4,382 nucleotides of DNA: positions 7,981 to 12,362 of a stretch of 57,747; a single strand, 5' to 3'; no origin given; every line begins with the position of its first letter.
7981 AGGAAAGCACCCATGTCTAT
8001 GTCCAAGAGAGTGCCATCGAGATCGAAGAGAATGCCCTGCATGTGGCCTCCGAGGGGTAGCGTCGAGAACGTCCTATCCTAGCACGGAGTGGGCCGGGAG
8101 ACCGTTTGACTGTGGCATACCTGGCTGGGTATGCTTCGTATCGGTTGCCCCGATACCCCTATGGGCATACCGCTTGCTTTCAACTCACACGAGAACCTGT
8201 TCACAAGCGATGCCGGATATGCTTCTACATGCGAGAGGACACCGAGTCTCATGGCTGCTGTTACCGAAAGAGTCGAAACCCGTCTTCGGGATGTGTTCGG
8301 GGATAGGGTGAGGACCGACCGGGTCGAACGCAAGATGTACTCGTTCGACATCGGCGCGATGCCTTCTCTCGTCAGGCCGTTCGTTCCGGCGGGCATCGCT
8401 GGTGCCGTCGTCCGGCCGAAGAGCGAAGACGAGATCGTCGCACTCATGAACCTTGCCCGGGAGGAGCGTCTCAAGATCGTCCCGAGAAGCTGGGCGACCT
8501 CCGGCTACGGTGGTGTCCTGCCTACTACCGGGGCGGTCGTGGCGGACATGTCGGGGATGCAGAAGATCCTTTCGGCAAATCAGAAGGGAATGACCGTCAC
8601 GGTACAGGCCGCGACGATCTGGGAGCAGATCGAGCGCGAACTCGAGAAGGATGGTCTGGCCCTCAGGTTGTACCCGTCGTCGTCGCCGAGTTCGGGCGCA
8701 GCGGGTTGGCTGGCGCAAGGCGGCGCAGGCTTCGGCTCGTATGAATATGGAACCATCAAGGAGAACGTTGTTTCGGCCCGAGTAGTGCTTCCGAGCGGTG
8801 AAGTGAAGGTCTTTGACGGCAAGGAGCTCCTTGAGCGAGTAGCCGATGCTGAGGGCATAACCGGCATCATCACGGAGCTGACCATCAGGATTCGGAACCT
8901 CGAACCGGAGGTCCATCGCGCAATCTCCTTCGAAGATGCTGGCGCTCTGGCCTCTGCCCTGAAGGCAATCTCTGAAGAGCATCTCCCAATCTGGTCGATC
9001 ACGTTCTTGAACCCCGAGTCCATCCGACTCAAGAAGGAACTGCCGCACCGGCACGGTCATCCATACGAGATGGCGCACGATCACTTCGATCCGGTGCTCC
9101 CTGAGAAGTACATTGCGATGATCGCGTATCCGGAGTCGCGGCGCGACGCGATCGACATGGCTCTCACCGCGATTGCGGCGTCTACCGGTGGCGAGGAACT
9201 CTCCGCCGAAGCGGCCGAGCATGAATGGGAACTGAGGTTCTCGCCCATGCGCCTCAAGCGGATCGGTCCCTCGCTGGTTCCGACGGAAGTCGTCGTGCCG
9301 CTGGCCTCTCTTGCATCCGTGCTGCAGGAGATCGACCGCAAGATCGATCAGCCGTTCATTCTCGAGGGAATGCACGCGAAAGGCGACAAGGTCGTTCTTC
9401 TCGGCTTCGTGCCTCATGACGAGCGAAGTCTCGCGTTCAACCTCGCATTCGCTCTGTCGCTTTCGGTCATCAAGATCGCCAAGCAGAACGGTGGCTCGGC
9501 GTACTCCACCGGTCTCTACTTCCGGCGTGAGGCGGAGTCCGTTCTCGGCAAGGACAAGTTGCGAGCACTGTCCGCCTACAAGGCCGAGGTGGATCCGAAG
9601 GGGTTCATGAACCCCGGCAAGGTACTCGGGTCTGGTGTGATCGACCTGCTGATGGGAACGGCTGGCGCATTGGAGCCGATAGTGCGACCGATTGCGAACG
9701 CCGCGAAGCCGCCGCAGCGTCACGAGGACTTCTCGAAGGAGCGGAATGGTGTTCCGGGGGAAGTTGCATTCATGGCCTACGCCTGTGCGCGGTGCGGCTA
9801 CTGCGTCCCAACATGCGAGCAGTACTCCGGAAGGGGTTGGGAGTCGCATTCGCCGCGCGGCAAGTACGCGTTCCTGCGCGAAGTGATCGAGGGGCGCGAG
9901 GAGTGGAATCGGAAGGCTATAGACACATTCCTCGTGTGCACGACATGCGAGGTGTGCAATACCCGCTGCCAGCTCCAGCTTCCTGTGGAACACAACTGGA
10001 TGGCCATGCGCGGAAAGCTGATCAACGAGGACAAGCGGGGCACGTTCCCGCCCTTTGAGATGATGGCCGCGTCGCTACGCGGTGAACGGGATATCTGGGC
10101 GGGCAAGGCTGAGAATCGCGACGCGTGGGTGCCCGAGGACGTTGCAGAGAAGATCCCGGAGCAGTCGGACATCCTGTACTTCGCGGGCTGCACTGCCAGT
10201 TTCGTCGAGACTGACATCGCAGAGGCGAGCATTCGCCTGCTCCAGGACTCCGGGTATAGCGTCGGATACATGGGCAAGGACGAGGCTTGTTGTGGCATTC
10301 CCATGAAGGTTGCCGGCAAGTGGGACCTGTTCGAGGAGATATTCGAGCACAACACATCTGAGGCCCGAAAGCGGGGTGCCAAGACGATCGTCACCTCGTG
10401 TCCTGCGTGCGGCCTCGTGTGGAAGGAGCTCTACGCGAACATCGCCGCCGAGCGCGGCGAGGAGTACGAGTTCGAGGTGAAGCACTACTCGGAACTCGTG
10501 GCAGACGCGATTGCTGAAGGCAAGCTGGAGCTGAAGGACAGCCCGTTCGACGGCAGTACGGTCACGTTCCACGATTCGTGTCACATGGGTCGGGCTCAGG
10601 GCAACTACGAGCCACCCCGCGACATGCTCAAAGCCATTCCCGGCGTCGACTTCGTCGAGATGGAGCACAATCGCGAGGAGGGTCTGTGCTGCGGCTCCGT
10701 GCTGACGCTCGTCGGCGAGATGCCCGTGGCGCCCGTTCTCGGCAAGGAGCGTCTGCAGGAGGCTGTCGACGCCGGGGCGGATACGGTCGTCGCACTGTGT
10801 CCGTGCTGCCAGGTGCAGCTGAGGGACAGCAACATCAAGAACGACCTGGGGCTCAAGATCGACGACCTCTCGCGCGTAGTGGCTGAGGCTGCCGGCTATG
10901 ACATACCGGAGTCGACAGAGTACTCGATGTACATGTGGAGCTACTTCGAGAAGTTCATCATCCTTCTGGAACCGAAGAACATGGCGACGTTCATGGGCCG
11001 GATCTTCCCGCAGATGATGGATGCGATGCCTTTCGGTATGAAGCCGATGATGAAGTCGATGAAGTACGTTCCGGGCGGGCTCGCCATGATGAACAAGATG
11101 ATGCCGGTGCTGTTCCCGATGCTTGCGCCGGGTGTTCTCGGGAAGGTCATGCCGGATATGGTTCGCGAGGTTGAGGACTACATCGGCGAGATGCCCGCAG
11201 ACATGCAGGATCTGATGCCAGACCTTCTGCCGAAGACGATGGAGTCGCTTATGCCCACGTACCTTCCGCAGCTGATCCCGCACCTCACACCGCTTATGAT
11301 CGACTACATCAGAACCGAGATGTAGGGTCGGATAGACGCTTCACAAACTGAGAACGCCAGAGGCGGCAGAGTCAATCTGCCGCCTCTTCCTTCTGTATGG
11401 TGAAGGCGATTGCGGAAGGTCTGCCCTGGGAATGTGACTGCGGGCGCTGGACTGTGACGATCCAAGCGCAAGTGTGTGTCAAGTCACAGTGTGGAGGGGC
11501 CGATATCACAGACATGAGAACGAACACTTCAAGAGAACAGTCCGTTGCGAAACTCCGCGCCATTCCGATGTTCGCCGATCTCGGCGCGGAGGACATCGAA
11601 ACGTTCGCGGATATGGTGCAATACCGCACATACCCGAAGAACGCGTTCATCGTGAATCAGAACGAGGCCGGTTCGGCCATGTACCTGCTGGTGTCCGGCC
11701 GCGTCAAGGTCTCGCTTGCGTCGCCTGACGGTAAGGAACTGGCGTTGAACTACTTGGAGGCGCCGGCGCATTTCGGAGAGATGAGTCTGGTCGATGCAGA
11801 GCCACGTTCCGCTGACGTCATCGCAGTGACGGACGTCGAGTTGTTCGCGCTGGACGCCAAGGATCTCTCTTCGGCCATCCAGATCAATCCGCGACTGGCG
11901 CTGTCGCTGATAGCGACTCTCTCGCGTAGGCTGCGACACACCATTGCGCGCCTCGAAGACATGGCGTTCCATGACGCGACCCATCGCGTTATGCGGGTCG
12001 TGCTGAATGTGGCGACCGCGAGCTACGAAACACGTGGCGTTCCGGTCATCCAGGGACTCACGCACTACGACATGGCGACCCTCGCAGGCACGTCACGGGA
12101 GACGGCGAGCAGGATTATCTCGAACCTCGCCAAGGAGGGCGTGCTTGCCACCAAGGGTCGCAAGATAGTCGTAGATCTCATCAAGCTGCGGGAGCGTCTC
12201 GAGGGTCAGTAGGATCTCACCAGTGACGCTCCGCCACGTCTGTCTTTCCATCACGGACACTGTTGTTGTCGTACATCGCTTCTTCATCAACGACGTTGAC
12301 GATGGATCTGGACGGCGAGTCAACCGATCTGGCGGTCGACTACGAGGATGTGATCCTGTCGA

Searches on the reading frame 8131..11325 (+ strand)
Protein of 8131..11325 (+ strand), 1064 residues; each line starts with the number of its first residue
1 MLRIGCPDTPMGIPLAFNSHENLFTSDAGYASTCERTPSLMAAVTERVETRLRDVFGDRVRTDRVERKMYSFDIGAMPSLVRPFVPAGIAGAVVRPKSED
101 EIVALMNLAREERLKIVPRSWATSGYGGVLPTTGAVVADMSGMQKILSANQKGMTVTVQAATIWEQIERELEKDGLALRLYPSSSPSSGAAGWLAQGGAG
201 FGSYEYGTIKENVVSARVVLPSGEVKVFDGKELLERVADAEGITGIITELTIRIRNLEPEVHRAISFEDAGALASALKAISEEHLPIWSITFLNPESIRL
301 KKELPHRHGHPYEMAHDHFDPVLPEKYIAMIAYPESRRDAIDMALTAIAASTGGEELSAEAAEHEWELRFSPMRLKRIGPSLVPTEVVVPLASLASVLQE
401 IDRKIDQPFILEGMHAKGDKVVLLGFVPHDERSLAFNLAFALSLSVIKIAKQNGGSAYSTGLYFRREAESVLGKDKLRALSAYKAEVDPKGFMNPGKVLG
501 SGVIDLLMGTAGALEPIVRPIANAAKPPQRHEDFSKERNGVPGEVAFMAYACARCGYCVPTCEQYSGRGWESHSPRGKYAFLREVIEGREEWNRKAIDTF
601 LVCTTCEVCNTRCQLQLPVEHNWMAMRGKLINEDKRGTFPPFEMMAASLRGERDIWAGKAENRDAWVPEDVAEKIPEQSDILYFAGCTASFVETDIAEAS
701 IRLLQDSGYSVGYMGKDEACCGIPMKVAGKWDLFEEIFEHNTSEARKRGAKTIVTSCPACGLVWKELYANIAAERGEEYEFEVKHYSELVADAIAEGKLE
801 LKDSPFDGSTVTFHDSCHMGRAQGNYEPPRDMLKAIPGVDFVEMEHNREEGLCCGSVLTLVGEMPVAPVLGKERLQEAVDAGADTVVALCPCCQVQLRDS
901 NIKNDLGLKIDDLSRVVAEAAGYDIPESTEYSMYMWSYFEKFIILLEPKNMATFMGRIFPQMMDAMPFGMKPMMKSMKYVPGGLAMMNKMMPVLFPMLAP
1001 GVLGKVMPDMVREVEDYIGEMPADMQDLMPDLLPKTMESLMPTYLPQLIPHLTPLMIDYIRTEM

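Call 10: search_protein_families(library=pfam, proteins=[window:8131-11325:+])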
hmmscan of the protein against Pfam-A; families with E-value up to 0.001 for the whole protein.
window:8131-11325:+ (1064 aa): 5 families
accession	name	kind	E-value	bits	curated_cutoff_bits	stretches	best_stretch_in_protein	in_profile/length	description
PF02754.22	CCG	-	6.7e-34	116.3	20.6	2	811-898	1-85/85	Cysteine-rich domain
PF01565.28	FAD_binding_4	-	1e-33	116.4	26.4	1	92-227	3-137/139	FAD binding domain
PF02913.24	FAD-oxidase_C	-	3e-11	44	21.2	1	265-498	10-248/248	FAD linked oxidases, C-terminal domain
PF13534.11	Fer4_17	-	1e-07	32.8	22.2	1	551-617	1-60/61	4Fe-4S dicluster domain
PF13183.11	Fer4_8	-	5e-06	27.4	27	1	549-614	2-65/68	4Fe-4S dicluster domain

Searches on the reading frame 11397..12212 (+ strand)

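Call 10: search_protein_families(library=pfam, proteins=[window:11397-12212:+])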
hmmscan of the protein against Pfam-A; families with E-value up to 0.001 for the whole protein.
window:11397-12212:+ (271 aa): 3 families
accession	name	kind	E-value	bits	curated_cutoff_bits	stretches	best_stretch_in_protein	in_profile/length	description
PF00027.35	cNMP_binding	-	1.3e-22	80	27.5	1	77-162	2-87/89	Cyclic nucleotide-binding domain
PF13545.12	HTH_Crp_2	-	2.9e-12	46.8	27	1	197-266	2-69/70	Crp-like helix-turn-helix domain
PF00325.26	Crp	-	0.00045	20.3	21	1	221-250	3-32/32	Bacterial regulatory proteins, crp family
